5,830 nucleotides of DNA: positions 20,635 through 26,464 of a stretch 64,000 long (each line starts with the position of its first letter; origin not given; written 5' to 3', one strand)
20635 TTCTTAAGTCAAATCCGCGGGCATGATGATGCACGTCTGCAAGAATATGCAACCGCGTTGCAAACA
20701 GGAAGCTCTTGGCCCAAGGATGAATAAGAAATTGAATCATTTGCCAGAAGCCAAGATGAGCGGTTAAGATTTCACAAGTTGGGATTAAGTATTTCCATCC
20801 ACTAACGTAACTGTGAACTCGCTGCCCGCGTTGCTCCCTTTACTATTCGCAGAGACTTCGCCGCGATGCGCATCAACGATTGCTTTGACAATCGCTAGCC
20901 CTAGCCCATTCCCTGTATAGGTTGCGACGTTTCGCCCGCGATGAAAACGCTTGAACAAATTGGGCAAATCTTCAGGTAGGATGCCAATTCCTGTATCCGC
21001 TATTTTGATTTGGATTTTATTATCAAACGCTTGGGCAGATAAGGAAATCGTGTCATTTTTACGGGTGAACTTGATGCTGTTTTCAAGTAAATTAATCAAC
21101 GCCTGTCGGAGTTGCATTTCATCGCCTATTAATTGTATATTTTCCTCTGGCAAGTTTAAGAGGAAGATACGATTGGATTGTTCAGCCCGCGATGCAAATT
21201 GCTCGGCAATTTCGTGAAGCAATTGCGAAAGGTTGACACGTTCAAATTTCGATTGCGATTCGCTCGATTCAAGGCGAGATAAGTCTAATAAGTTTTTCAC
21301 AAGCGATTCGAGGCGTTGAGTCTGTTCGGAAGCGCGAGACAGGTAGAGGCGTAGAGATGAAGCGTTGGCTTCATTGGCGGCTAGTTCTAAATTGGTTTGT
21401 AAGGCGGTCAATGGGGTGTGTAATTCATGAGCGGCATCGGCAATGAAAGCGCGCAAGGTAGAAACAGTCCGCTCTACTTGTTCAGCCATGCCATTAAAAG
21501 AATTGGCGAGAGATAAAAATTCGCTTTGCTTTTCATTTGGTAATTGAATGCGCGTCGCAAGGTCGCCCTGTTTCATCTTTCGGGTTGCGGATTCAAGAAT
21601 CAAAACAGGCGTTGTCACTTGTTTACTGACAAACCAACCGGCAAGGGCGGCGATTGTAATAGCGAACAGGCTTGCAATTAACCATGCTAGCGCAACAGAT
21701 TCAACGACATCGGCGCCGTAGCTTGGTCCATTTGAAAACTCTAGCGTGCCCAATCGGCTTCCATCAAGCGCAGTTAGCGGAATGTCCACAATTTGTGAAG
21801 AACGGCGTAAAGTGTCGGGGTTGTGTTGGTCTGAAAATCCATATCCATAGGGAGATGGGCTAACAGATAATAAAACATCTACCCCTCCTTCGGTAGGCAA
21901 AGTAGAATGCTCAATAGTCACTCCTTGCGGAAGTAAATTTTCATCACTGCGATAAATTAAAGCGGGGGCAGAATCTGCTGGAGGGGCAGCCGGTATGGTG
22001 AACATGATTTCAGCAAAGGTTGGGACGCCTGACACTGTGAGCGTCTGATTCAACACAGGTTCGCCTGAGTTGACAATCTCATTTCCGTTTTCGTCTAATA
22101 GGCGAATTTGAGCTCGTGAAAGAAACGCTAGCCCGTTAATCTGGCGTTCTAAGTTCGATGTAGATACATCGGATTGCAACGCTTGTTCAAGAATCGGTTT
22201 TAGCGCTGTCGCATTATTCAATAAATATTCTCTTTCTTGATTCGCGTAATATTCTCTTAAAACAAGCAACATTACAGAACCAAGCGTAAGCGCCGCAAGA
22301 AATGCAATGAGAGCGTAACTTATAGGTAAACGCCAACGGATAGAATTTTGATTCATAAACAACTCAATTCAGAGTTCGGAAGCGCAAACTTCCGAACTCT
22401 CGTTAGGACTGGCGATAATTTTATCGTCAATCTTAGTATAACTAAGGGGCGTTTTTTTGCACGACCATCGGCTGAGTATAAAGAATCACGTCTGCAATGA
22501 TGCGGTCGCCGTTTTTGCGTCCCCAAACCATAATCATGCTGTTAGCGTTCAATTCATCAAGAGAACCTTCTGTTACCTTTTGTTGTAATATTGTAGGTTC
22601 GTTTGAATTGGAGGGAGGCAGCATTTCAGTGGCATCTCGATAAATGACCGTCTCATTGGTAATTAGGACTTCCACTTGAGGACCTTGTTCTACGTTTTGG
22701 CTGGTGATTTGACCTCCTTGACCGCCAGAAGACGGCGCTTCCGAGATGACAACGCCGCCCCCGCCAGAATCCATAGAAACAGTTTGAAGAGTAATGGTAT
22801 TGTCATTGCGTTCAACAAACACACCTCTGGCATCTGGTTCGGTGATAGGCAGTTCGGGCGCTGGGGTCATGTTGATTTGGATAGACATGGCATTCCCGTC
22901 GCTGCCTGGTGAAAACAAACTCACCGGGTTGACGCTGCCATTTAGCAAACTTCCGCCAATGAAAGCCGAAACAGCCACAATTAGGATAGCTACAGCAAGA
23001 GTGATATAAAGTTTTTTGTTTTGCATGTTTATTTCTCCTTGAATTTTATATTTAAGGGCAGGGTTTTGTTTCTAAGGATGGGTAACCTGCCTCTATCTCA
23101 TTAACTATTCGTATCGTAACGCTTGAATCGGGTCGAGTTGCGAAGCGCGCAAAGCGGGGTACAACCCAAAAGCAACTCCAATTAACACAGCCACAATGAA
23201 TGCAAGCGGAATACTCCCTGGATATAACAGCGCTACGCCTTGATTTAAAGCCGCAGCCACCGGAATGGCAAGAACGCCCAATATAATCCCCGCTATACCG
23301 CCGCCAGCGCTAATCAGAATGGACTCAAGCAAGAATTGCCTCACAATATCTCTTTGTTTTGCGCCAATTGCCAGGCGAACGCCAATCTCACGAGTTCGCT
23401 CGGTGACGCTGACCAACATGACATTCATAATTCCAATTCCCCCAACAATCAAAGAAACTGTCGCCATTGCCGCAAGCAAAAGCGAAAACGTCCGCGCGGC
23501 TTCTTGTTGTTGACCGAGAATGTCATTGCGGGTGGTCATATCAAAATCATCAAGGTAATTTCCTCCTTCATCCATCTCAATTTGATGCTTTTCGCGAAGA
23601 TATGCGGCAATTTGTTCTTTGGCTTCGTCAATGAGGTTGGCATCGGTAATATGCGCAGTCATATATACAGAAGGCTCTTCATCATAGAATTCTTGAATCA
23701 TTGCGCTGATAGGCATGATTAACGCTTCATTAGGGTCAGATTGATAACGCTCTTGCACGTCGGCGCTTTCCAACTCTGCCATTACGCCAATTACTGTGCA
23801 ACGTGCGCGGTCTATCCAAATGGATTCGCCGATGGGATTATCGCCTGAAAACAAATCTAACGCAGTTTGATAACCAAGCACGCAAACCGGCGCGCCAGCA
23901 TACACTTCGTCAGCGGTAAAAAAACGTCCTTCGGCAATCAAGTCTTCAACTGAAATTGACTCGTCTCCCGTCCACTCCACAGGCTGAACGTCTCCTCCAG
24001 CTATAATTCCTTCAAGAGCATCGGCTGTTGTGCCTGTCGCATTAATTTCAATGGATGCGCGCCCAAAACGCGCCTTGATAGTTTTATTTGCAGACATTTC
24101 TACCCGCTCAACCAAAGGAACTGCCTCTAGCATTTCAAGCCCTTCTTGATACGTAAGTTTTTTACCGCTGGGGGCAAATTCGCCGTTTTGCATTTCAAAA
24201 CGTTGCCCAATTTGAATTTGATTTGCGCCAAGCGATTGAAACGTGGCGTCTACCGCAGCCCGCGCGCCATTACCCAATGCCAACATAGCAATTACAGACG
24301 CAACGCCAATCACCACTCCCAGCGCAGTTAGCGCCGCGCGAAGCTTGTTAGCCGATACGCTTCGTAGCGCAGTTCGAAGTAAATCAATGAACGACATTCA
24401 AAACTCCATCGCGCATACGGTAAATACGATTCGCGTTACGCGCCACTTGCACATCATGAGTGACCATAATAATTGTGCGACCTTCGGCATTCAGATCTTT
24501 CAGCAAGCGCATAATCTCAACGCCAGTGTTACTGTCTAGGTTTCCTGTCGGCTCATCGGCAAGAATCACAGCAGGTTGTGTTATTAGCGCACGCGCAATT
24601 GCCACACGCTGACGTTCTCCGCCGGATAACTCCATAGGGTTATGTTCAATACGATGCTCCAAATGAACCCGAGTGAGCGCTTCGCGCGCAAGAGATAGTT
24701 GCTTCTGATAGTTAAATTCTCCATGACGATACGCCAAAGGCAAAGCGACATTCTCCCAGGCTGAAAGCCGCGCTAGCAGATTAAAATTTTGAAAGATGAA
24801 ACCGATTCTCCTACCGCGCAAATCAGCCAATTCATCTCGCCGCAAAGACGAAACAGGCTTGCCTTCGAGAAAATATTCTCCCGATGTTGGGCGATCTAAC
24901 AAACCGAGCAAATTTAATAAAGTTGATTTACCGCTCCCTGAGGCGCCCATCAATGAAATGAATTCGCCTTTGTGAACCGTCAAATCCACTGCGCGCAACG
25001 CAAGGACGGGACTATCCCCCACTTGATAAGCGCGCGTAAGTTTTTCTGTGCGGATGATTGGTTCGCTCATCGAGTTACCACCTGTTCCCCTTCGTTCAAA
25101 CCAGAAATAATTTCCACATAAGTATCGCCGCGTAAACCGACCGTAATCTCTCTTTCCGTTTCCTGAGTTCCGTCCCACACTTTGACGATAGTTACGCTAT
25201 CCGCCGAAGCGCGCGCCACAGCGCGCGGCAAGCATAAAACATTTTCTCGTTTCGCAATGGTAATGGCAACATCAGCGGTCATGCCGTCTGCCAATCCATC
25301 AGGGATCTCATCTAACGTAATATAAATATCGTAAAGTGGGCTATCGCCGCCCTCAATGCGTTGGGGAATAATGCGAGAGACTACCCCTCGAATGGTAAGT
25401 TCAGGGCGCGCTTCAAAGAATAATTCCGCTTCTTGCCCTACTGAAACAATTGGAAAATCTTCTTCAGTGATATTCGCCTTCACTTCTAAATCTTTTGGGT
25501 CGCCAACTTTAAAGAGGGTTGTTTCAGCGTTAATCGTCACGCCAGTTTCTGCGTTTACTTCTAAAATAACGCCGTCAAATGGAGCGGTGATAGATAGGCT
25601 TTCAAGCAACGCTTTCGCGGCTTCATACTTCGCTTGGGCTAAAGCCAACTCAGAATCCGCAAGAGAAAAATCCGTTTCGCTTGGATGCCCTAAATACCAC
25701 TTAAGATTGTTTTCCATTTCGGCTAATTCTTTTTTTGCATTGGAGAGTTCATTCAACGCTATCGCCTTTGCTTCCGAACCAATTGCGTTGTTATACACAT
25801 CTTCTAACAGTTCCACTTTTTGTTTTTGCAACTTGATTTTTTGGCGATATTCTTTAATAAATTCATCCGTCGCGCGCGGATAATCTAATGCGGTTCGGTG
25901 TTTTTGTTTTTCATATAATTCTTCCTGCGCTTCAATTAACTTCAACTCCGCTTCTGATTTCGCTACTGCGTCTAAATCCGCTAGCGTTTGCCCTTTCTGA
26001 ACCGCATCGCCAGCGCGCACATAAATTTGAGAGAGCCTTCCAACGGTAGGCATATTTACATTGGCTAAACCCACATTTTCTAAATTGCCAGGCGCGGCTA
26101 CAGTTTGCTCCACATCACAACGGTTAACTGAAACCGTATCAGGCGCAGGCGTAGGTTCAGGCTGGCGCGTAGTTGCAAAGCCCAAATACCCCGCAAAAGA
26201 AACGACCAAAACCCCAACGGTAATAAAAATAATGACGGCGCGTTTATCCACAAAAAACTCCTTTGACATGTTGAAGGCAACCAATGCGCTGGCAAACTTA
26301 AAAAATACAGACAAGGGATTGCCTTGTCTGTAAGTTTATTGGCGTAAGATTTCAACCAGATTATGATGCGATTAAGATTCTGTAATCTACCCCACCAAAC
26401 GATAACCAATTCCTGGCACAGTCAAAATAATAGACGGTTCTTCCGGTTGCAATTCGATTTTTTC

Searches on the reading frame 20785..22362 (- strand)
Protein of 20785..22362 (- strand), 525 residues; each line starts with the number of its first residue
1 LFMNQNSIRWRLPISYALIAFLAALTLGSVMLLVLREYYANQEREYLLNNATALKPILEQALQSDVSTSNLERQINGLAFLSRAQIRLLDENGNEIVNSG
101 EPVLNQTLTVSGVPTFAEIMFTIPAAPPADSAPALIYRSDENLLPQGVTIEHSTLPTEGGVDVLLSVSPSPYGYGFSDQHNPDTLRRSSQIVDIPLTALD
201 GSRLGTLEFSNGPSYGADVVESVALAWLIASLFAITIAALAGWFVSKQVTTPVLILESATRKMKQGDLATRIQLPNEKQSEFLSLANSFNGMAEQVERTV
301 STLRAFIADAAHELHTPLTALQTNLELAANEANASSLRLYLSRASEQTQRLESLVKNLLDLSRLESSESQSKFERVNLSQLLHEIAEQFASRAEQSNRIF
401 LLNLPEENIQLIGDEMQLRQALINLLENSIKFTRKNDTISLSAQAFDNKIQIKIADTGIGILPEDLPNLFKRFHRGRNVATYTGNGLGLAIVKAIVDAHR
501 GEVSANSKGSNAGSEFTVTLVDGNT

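Call 6: search_protein_families(library=pfam, proteins=[window:20785-22362:-], max_evalue=0.00001)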
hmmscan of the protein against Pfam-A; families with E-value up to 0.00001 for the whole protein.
window:20785-22362:- (525 aa): 3 families
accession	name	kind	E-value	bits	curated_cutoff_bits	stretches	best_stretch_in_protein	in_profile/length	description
PF02518.31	HATPase_c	-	9.1e-26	90.9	26.4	1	413-520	1-107/111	Histidine kinase-, DNA gyrase B-, and HSP90-like ATPase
PF00512.31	HisKA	-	9.2e-16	58.1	26.9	1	303-366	2-65/66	His Kinase A (phospho-acceptor) domain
PF00672.30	HAMP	-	1.1e-08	35.7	25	1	244-297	1-52/53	HAMP domain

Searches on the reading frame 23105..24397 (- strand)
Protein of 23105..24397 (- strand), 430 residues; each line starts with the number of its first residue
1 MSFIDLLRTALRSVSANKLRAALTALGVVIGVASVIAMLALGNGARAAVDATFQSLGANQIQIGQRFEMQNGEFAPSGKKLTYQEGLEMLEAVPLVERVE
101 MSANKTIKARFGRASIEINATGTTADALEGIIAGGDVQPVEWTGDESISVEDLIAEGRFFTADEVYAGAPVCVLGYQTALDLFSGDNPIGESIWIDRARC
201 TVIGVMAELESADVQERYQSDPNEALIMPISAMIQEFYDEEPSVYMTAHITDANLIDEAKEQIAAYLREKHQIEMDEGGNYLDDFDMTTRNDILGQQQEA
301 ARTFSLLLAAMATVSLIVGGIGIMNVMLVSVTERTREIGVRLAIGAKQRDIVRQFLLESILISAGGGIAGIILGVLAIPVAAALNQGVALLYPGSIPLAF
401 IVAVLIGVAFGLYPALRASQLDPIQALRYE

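Call 6: search_protein_families(library=pfam, proteins=[window:23105-24397:-], max_evalue=0.00001)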
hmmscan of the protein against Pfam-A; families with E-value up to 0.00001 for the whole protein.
window:23105-24397:- (430 aa): 2 families
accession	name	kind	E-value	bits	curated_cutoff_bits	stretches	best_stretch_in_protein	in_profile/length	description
PF12704.14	MacB_PCD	-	9.6e-35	121.2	27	1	22-265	2-206/207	MacB-like periplasmic core domain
PF02687.27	FtsX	-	1.6e-21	77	25.5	1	310-423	2-120/120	FtsX-like permease C-terminal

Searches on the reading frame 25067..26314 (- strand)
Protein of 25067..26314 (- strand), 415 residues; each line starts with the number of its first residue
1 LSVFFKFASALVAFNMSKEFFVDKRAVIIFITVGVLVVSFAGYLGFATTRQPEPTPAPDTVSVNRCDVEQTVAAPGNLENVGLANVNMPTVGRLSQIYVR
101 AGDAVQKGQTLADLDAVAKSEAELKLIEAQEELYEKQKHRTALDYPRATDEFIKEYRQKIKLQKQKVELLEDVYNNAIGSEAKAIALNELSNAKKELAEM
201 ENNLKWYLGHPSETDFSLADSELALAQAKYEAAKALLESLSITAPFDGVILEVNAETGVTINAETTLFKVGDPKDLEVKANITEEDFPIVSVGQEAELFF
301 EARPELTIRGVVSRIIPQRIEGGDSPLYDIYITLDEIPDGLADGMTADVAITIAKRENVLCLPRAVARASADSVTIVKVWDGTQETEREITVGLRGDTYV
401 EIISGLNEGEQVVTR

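Call 6: search_protein_families(library=pfam, proteins=[window:25067-26314:-], max_evalue=0.00001)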
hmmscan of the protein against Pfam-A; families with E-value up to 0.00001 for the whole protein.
window:25067-26314:- (415 aa): 4 families
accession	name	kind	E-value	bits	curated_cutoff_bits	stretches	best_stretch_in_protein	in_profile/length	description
PF16576.10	HlyD_D23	-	5.9e-22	78.4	30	1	71-318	5-187/214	Barrel-sandwich domain of CusB or HlyD membrane-fusion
PF13437.12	HlyD_3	-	8.9e-18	65.4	22.2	1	242-321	2-82/106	HlyD family secretion protein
PF13533.13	Biotin_lipoyl_2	-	4.7e-08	33.1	29.8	1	85-115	2-32/32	Biotin-lipoyl like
PF00364.28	Biotin_lipoyl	-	2.5e-07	30.8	22.1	0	85-116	2-38/73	Biotin-requiring enzyme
